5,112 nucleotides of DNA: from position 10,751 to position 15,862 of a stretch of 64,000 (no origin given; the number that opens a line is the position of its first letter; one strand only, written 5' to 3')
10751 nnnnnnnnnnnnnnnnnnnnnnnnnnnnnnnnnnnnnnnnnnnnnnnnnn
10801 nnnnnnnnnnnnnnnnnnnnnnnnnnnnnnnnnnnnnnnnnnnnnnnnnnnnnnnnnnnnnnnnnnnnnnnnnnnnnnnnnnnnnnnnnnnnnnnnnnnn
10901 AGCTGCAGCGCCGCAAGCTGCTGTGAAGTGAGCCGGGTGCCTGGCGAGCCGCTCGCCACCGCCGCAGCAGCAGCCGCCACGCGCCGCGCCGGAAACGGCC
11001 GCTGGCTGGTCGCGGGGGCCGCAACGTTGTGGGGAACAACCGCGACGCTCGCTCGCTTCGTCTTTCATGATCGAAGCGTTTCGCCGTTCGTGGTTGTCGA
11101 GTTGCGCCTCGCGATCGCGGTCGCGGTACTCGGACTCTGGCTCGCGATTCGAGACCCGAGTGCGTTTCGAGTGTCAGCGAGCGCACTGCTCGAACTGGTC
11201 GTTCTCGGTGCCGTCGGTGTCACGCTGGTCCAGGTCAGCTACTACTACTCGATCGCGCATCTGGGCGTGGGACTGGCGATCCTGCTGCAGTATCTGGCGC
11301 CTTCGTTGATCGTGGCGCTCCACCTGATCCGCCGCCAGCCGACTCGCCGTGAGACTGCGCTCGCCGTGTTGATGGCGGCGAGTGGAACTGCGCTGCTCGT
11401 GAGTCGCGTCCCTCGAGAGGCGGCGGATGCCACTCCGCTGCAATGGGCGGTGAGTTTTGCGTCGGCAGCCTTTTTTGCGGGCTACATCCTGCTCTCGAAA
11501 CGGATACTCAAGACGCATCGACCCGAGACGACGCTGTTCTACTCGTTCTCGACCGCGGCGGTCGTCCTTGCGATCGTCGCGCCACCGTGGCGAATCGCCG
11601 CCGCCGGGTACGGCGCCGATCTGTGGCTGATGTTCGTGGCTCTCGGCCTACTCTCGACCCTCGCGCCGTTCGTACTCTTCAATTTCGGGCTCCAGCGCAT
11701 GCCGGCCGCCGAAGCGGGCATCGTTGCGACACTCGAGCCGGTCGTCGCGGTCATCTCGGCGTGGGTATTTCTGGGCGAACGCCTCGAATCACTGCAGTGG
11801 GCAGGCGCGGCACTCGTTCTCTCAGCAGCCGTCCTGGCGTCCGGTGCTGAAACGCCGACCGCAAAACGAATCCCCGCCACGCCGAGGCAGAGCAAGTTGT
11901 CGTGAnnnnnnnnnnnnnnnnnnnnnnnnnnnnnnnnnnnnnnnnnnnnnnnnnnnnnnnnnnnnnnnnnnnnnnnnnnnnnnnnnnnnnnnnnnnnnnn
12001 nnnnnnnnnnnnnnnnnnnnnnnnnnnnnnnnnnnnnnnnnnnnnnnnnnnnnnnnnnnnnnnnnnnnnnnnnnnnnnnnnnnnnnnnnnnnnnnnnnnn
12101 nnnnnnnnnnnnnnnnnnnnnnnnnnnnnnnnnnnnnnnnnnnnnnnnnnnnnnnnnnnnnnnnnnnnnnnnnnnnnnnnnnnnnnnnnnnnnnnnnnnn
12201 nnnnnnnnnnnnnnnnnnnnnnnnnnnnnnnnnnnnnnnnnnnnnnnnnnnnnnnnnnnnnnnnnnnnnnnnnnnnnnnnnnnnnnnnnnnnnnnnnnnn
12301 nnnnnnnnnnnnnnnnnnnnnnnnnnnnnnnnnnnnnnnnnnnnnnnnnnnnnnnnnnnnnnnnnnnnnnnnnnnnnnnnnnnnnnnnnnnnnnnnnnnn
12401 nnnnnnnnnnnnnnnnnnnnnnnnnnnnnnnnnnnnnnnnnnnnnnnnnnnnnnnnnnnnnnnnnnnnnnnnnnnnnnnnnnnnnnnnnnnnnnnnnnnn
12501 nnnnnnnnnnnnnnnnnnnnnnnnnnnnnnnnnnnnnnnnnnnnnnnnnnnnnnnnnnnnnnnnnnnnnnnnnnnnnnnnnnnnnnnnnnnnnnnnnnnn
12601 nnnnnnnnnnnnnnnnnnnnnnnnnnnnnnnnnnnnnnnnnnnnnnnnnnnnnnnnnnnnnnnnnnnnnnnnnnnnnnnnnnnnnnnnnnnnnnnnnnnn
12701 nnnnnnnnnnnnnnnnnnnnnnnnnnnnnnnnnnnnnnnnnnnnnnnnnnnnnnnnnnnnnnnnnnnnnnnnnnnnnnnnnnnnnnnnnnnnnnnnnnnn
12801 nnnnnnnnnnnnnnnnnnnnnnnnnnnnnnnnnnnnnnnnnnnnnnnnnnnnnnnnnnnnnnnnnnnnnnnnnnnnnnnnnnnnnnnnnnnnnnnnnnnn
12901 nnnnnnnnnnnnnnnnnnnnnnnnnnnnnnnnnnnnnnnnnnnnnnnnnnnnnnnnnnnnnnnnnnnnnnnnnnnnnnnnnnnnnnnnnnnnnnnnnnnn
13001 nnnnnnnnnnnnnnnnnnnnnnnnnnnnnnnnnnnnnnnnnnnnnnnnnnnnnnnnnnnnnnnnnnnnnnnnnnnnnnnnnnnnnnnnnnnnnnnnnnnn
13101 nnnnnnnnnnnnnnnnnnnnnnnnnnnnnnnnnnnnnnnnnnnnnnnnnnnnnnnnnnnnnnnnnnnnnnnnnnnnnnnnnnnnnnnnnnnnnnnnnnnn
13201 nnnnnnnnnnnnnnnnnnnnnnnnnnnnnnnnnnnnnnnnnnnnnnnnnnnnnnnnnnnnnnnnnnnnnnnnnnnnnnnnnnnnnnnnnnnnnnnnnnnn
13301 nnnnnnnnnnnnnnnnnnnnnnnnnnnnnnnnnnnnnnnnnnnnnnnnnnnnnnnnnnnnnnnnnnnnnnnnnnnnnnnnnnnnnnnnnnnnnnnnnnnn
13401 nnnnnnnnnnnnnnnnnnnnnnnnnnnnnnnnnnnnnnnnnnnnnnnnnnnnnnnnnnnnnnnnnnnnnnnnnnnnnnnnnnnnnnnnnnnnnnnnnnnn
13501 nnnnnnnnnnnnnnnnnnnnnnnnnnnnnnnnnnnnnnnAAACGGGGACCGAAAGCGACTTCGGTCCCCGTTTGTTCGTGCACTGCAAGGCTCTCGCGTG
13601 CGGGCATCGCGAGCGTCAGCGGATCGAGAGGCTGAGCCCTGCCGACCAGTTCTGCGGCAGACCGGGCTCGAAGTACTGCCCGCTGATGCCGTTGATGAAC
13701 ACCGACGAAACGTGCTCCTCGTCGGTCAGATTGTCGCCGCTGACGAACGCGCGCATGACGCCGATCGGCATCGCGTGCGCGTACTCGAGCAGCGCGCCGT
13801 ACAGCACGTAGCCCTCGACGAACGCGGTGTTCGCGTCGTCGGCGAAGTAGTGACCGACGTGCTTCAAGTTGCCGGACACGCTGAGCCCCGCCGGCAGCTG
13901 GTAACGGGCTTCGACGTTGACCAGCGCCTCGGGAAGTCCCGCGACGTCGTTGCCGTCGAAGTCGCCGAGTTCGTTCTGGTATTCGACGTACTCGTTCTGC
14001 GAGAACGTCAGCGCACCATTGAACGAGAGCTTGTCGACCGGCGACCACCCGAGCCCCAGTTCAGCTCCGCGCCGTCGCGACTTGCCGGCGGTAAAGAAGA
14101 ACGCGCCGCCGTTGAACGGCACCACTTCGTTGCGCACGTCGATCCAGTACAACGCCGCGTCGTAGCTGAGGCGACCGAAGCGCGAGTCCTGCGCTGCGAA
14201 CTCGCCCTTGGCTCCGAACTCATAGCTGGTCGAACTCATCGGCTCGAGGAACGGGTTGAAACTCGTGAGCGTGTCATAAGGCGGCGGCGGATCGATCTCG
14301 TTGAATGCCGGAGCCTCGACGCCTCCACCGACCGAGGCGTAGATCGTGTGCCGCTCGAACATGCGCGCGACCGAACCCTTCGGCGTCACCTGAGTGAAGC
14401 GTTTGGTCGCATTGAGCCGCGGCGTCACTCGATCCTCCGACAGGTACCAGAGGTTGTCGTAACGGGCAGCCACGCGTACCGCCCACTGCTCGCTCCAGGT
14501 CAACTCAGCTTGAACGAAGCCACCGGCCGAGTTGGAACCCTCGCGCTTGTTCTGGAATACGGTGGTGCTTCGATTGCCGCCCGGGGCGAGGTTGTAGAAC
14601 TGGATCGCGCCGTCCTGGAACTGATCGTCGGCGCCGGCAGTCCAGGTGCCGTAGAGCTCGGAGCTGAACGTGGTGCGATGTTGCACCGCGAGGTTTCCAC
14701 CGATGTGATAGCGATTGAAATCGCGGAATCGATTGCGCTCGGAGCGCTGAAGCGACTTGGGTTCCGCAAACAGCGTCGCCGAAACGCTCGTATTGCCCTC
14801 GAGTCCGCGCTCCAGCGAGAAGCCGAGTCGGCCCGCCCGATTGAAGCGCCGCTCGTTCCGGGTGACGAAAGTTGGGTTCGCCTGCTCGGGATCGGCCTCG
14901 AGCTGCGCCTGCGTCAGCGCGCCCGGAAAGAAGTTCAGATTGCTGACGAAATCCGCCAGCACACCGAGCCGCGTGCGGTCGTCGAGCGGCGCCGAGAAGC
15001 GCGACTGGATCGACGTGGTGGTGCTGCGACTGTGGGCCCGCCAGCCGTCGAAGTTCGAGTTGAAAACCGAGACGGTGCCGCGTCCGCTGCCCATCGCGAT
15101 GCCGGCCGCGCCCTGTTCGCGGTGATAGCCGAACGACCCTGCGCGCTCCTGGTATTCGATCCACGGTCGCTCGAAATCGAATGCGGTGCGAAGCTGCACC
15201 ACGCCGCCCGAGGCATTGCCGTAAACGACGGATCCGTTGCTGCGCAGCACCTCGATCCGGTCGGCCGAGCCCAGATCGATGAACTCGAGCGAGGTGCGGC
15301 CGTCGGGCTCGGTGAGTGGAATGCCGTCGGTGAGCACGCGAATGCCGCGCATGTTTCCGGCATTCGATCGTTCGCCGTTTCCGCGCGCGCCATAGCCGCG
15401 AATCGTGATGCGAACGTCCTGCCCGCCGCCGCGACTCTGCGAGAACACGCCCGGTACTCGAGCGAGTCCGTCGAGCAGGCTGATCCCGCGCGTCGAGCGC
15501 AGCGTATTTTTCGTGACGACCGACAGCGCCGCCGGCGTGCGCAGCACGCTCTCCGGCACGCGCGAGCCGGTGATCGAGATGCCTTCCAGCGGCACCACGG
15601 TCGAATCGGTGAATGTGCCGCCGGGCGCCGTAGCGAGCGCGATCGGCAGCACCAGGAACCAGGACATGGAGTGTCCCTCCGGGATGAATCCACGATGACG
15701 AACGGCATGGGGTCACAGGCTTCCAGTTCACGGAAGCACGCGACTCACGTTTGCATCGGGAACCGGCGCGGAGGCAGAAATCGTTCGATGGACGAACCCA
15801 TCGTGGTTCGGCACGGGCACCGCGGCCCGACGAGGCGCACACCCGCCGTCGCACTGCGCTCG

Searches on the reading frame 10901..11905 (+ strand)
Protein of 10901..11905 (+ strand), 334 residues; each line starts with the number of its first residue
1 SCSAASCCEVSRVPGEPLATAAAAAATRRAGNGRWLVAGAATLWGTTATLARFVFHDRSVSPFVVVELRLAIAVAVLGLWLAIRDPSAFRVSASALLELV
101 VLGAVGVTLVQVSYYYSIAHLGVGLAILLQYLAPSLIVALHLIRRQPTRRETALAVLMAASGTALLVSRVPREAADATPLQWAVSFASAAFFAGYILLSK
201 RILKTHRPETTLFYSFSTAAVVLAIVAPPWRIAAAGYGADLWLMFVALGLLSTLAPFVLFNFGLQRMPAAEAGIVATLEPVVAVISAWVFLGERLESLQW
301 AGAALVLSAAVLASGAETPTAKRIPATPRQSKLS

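Call 19: search_protein_families(library=pfam, proteins=[window:10901-11905:+], max_evalue=0.001)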
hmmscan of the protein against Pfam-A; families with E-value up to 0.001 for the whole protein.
window:10901-11905:+ (334 aa): 1 family
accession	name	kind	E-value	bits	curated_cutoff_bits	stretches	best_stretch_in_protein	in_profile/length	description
PF00892.27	EamA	-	2.9e-35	121.9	28.2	2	186-314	8-134/135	EamA-like transporter family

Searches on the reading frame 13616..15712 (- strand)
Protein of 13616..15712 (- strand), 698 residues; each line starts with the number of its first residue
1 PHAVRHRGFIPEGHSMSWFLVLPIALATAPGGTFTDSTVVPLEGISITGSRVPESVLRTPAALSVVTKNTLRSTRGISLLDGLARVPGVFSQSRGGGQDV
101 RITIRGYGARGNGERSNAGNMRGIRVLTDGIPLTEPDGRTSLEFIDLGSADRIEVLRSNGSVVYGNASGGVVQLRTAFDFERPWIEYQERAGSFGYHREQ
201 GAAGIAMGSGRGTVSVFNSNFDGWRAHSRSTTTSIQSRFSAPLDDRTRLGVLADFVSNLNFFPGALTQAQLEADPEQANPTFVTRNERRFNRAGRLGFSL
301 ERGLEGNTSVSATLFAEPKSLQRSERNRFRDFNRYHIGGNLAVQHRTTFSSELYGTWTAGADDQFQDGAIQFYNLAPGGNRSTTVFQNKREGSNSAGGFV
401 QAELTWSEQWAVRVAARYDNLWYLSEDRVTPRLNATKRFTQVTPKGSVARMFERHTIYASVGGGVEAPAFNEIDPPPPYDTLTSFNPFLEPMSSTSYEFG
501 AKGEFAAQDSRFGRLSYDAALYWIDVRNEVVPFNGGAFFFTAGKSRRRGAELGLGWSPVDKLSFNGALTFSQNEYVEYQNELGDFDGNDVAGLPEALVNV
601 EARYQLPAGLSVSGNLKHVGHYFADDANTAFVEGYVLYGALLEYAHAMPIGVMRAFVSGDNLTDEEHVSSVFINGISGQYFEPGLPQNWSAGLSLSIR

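Call 19: search_protein_families(library=pfam, proteins=[window:13616-15712:-], max_evalue=0.001)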
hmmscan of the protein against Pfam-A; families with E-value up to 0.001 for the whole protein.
window:13616-15712:- (698 aa): 3 families
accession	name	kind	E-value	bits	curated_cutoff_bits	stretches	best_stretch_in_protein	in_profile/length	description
PF00593.30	TonB_dep_Rec_b-barrel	-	2.3e-36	127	27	1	244-662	25-436/436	TonB dependent receptor-like, beta-barrel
PF07715.20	Plug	-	7.1e-18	65.5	23.9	1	57-171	3-107/107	TonB-dependent Receptor Plug Domain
PF14905.12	OMP_b-brl_3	-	3e-07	30.3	27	1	393-617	112-333/408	Outer membrane protein beta-barrel family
